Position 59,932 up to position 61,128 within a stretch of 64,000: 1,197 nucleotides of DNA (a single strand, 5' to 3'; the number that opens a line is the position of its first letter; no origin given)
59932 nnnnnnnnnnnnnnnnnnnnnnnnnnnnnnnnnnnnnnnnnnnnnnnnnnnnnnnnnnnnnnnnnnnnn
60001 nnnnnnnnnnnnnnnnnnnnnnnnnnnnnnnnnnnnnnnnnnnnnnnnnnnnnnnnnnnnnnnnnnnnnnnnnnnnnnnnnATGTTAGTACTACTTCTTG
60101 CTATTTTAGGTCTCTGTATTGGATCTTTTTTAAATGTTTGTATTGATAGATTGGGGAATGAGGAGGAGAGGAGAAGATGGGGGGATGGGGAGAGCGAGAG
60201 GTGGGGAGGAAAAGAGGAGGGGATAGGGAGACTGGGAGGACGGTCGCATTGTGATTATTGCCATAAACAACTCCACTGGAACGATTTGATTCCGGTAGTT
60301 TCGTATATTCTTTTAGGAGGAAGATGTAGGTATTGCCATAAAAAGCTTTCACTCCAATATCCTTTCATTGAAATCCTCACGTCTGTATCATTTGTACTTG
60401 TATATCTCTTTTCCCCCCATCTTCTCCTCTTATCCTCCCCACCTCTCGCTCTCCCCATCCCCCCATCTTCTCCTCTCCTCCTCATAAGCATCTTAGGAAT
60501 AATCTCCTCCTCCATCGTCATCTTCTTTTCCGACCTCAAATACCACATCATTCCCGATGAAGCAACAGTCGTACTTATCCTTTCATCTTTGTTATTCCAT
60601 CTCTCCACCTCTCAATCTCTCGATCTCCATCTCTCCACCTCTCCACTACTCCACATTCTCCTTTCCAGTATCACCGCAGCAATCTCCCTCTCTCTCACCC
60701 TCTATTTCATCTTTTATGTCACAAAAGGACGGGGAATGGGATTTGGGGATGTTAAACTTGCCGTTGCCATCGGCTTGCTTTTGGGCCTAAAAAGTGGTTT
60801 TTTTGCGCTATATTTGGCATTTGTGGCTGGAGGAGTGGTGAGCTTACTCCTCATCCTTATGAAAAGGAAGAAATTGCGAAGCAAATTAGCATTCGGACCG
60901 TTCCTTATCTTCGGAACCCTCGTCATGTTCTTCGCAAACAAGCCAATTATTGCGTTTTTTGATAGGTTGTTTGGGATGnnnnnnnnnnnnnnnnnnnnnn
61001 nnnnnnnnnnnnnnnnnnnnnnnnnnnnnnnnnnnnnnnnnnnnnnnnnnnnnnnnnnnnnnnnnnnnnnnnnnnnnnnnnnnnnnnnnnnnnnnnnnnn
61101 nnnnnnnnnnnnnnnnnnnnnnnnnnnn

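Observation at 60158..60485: Perfect 53-bp inverted repeat inside pilD flanking the zinc-finger segment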

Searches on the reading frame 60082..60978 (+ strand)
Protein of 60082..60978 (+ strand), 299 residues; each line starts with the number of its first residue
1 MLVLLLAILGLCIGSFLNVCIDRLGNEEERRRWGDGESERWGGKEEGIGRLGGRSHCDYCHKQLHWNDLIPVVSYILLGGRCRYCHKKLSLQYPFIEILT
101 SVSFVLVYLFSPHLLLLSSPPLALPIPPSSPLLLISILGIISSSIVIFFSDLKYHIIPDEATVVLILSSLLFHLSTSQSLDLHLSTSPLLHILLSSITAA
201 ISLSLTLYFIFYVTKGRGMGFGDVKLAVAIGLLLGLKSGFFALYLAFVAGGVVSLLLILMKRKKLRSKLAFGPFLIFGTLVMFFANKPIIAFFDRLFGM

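Call 7: find_homologous_proteins(query=window:60085-60978:+)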
Query window:60085-60978:+ (298 aa): 2791 proteins with E <= 0.001 among 8000 candidates; the best 120 are listed.
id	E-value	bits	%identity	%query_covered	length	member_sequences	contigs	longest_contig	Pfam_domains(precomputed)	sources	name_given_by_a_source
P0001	4.3e-188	642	100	100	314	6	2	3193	PF01478.24,PF06750.19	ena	-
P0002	1.7e-78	282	52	99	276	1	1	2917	PF01478.24,PF06750.19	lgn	-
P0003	8.2e-77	277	52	99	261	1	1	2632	PF01478.24,PF06750.19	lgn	-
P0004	6.9e-74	267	52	100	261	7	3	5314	PF01478.24,PF06750.19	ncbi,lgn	ncbi:MAG: prepilin peptidase [Microgenomates group bacterium]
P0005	1.3e-72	263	51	100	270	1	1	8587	PF01478.24,PF06750.19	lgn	-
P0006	2.0e-72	262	49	96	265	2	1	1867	PF01478.24,PF06750.19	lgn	-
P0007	1.7e-71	259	52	100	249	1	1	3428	PF01478.24,PF06750.19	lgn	-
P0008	6.5e-70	254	52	100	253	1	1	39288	PF01478.24,PF06750.19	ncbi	-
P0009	4.3e-67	245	48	100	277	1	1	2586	PF01478.24,PF06750.19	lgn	-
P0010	9.9e-67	243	49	98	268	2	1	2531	PF01478.24,PF06750.19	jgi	jgi:prepilin signal peptidase PulO-like enzyme (type II secretory pathway)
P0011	1.4e-66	243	48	100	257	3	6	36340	PF01478.24,PF06750.19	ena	-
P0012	5.1e-66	241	51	99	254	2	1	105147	PF01478.24,PF06750.19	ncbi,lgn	-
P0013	5.4e-66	241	49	100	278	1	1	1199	PF01478.24,PF06750.19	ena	-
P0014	4.4e-64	235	43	99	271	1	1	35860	PF01478.24,PF06750.19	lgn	-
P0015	1.7e-62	230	43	99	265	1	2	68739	PF01478.24,PF06750.19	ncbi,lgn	-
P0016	8.0e-62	227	44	95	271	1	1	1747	PF01478.24,PF06750.19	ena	-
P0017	1.7e-61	226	45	99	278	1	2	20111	PF01478.24,PF06750.19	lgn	-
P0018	2.6e-61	226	46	99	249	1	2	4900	PF01478.24,PF06750.19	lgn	-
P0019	3.6e-61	225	43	99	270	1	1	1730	PF01478.24,PF06750.19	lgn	-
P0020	4.6e-61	225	45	98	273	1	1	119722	PF01478.24,PF06750.19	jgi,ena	-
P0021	8.8e-61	224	44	99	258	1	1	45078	PF01478.24,PF06750.19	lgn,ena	-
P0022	4.1e-60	222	42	100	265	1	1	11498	PF01478.24,PF06750.19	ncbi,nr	ncbi:prepilin peptidase [Candidatus Roizmanbacteria bacterium]|nr:prepilin peptidase [Candidatus Roi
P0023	4.3e-60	222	45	99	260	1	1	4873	PF01478.24,PF06750.19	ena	-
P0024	1.9e-59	220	48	97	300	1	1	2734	PF01478.24,PF06750.19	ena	-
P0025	2.6e-59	219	42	98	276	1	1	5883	PF01478.24,PF06750.19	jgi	-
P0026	8.9e-59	217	45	98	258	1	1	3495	PF01478.24,PF06750.19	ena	-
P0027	1.7e-58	216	47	95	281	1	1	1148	PF01478.24,PF06750.19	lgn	-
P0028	2.3e-58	216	42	99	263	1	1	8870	PF01478.24,PF06750.19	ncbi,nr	ncbi:MAG: prepilin peptidase [bacterium]|nr:prepilin peptidase [bacterium]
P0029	2.4e-58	216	47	97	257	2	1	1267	PF01478.24,PF06750.19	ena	-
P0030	3.1e-58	216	44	99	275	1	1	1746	PF01478.24,PF06750.19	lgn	-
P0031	3.2e-58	216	46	95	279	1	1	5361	PF01478.24,PF06750.19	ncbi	-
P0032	4.1e-58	215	44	100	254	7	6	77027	PF01478.24,PF06750.19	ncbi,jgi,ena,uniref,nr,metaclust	ncbi:hypothetical protein A3H78_02705 [Candidatus Roizmanbacteria bacterium RIFCSPLOWO2_02_FULL_36_1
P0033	1.0e-57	214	41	99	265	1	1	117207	PF01478.24,PF06750.19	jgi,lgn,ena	-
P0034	1.1e-57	214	43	99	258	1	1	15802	PF01478.24,PF06750.19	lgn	-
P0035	1.4e-57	213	44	94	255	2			PF01478.24,PF06750.19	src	-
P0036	3.5e-57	212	45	94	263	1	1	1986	PF01478.24,PF06750.19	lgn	-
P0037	2.3e-56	209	46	97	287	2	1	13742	PF01478.24,PF06750.19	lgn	-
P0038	3.6e-56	209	44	99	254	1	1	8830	PF01478.24,PF06750.19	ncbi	-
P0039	5.8e-56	208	43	97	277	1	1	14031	PF01478.24,PF06750.19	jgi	-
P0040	1.5e-55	207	44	99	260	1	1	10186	PF01478.24,PF06750.19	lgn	-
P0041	2.5e-55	206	45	99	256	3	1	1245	PF01478.24,PF06750.19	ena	-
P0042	4.6e-55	205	44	99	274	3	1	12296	PF01478.24,PF06750.19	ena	-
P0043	5.3e-55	205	42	100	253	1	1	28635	PF01478.24,PF06750.19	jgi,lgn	-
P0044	1.8e-54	203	49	99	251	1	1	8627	PF01478.24,PF06750.19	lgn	-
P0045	2.5e-54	203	43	95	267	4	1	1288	PF01478.24,PF06750.19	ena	-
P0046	2.6e-54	203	44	100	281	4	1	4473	PF01478.24,PF06750.19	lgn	-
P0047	3.6e-54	202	42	97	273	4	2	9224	PF01478.24,PF06750.19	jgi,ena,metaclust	metaclust:\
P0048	5.2e-54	202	45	97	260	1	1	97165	PF01478.24,PF06750.19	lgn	-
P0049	5.9e-54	202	41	98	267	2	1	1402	PF01478.24,PF06750.19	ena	-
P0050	1.1e-53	201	45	82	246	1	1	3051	PF01478.24,PF06750.19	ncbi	-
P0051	2.0e-53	200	40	99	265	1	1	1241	PF01478.24,PF06750.19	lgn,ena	-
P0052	3.4e-53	199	42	100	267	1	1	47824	PF01478.24,PF06750.19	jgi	jgi:leader peptidase (prepilin peptidase)/N-methyltransferase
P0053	4.5e-53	199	43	98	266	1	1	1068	PF01478.24,PF06750.19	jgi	jgi:leader peptidase (prepilin peptidase) / N-methyltransferase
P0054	5.2e-53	198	42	98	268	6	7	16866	PF01478.24,PF06750.19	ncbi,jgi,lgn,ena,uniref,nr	ncbi:MAG: Type 4 prepilin-like protein leader peptide-processing enzyme PilD [Candidatus Roizmanbact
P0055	5.9e-53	198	42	98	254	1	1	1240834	PF01478.24,PF06750.19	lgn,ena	-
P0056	8.5e-53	198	40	97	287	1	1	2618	PF01478.24,PF06750.19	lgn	-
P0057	9.2e-53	198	41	92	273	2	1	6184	PF01478.24,PF06750.19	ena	-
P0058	1.3e-52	197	40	98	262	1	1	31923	PF01478.24,PF06750.19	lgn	-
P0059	2.0e-52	197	42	99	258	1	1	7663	PF01478.24,PF06750.19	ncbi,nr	ncbi:prepilin peptidase [Candidatus Microgenomates bacterium]|nr:prepilin peptidase [Candidatus Micr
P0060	3.6e-52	196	40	98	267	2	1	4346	PF01478.24,PF06750.19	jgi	-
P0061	5.2e-52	195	43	99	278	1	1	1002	PF01478.24,PF06750.19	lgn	-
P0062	7.5e-52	195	42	98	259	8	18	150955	PF01478.24,PF06750.19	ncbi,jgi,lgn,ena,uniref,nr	ncbi:MAG: Prepilin peptidase [Candidatus Gottesmanbacteria bacterium GW2011_GWB1_43_11]|uniref:Prepi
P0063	9.3e-52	194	42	100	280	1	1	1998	PF01478.24,PF06750.19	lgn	-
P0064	1.4e-51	194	41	95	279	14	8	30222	PF01478.24,PF06750.19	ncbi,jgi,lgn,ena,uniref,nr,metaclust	ncbi:hypothetical protein COY16_02590 [Candidatus Roizmanbacteria bacterium CG_4_10_14_0_2_um_filter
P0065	1.5e-51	194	44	96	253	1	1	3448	PF01478.24,PF06750.19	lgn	-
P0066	2.7e-51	193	41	98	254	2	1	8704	PF01478.24,PF06750.19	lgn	-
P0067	1.1e-50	191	43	92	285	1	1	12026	PF01478.24,PF06750.19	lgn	-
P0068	1.2e-50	191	43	95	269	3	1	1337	PF01478.24,PF06750.19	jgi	jgi:leader peptidase (prepilin peptidase) / N-methyltransferase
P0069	1.3e-50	191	42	100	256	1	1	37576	PF01478.24,PF06750.19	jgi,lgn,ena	-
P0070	1.4e-50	191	44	94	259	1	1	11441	PF01478.24,PF06750.19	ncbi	-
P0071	1.8e-50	190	44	99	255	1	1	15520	PF01478.24,PF06750.19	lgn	-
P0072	2.8e-50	189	40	99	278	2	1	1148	PF01478.24,PF06750.19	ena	-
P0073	3.7e-50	189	42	99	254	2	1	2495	PF01478.24,PF06750.19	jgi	jgi:leader peptidase (prepilin peptidase)/N-methyltransferase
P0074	5.1e-50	189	42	98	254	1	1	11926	PF01478.24,PF06750.19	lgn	-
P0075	5.4e-50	189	39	99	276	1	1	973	PF01478.24,PF06750.19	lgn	-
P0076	6.7e-50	188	40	99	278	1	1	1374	PF01478.24,PF06750.19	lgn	-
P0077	7.4e-50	188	44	93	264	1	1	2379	PF01478.24,PF06750.19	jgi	jgi:leader peptidase (prepilin peptidase) / N-methyltransferase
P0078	8.8e-50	188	40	99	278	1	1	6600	PF01478.24,PF06750.19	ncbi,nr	ncbi:MAG: prepilin peptidase [Candidatus Roizmanbacteria bacterium]|nr:prepilin peptidase [Candidatu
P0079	1.0e-49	188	41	98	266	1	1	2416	PF01478.24,PF06750.19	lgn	-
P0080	1.4e-49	187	45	96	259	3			PF01478.24,PF06750.19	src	-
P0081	1.7e-49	187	44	93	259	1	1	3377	PF01478.24,PF06750.19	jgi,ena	-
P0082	1.7e-49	187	40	95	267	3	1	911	PF01478.24,PF06750.19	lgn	-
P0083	2.1e-49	187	41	99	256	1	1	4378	PF01478.24,PF06750.19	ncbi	-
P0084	2.7e-49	186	42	93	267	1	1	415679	PF01478.24,PF06750.19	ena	-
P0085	3.3e-49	186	41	98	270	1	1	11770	PF01478.24,PF06750.19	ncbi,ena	-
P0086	5.1e-49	185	41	98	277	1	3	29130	PF01478.24,PF06750.19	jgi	-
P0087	5.2e-49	185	41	98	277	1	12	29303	PF01478.24,PF06750.19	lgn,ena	-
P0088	5.7e-49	185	41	98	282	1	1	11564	PF01478.24,PF06750.19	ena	-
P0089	1.2e-48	184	41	96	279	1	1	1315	PF01478.24,PF06750.19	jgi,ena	-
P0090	1.7e-48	184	42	96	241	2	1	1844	PF01478.24,PF06750.19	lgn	-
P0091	2.0e-48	183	42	98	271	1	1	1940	PF01478.24,PF06750.19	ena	-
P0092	2.5e-48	183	44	80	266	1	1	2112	PF01478.24,PF06750.19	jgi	jgi:prepilin signal peptidase PulO-like enzyme (type II secretory pathway)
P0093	4.2e-48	182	41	97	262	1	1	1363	PF01478.24,PF06750.19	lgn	-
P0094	6.5e-48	182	40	91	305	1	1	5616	PF01478.24,PF06750.19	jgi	jgi:prepilin signal peptidase PulO-like enzyme (type II secretory pathway)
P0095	1.1e-47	181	44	93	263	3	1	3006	PF01478.24,PF06750.19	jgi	jgi:prepilin signal peptidase PulO-like enzyme (type II secretory pathway)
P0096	1.4e-47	181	44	96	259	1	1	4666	PF01478.24,PF06750.19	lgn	-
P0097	5.7e-47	179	43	97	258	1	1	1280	PF01478.24,PF06750.19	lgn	-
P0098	6.1e-47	179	40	95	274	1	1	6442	PF01478.24,PF06750.19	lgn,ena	-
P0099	9.0e-47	178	42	95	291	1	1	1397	PF01478.24,PF06750.19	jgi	jgi:leader peptidase (prepilin peptidase)/N-methyltransferase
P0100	9.3e-47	178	41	97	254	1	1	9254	PF01478.24,PF06750.19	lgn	-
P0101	1.0e-46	178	39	99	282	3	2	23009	PF01478.24,PF06750.19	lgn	-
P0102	1.2e-46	178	43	94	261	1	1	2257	PF01478.24,PF06750.19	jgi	jgi:leader peptidase (prepilin peptidase) / N-methyltransferase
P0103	1.6e-46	177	41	97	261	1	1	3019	PF01478.24,PF06750.19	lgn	-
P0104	1.8e-46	177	43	93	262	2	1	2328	PF01478.24,PF06750.19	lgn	-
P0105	2.1e-46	177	41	100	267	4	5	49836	PF01478.24,PF06750.19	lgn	-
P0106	2.2e-46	177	41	96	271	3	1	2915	PF01478.24,PF06750.19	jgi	-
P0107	2.6e-46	176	42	95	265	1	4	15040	PF01478.24,PF06750.19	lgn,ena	-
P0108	2.7e-46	176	42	95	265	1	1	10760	PF01478.24,PF06750.19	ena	-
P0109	2.9e-46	176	37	99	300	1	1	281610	PF01478.24,PF06750.19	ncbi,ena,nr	ncbi:MAG: leader peptidase (prepilin peptidase) / N-methyltransferase [Parcubacteria group bacterium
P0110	8.0e-46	175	40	97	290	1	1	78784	PF01478.24,PF06750.19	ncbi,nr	ncbi:MAG: prepilin peptidase [Candidatus Levybacteria bacterium]|nr:prepilin peptidase [Candidatus L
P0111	9.5e-46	175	41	98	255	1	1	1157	PF01478.24,PF06750.19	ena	-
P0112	9.7e-46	175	42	95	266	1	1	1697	PF01478.24,PF06750.19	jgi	-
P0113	1.3e-45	174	44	97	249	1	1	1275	PF01478.24,PF06750.19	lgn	-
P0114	1.6e-45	174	40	95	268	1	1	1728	PF01478.24,PF06750.19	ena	-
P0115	1.7e-45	174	39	98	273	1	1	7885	PF01478.24,PF06750.19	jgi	jgi:leader peptidase (prepilin peptidase) / N-methyltransferase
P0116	2.0e-45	174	43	94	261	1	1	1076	PF01478.24,PF06750.19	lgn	-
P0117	2.6e-45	173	40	96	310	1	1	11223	PF01478.24,PF06750.19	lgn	-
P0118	3.4e-45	173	40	100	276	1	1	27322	PF01478.24,PF06750.19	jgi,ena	-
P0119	3.7e-45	173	41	94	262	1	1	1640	PF01478.24,PF06750.19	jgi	jgi:leader peptidase (prepilin peptidase) / N-methyltransferase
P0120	5.2e-45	172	42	93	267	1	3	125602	PF01478.24,PF06750.19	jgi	-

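Call 9: list_cluster_members(proteins=[P0001])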
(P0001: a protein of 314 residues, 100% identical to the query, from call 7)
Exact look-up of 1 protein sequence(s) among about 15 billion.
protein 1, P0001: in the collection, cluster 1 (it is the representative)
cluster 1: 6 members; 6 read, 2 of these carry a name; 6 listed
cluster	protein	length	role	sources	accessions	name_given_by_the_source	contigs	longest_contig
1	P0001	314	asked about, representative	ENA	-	-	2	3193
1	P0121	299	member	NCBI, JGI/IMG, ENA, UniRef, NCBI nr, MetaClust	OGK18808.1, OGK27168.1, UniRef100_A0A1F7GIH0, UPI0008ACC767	hypothetical protein A3D80_03040 [Candidatus Roizmanbacteria bacterium ... | Prepilin peptidase n=1 Tax=Candidatus Roizmanbacteria bacterium ... | MAG: hypothetical protein A2799_02000 [Candidatus Roizmanbacteria bacterium ...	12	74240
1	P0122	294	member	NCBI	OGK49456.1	hypothetical protein A3A56_00175, partial [Candidatus Roizmanbacteria bacterium ...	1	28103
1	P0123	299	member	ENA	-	-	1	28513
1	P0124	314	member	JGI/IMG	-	-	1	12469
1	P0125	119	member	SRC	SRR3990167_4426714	-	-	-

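Call 10: find_encoding_contigs(protein=P0001, flank=10000, max_places=10)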
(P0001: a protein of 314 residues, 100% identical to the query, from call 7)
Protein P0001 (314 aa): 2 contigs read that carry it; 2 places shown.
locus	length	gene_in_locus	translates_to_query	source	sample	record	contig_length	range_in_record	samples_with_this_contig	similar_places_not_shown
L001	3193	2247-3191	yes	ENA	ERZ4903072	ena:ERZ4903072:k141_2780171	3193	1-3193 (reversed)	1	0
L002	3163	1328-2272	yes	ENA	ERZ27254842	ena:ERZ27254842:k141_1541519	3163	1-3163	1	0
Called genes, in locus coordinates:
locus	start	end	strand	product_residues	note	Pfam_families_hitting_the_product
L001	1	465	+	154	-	?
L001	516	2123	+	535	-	-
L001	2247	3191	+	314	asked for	PF06750:A24_N_bact, PF01478:Peptidase_A24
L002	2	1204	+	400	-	?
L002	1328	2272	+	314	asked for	PF06750:A24_N_bact, PF01478:Peptidase_A24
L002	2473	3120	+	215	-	PF00334:NDK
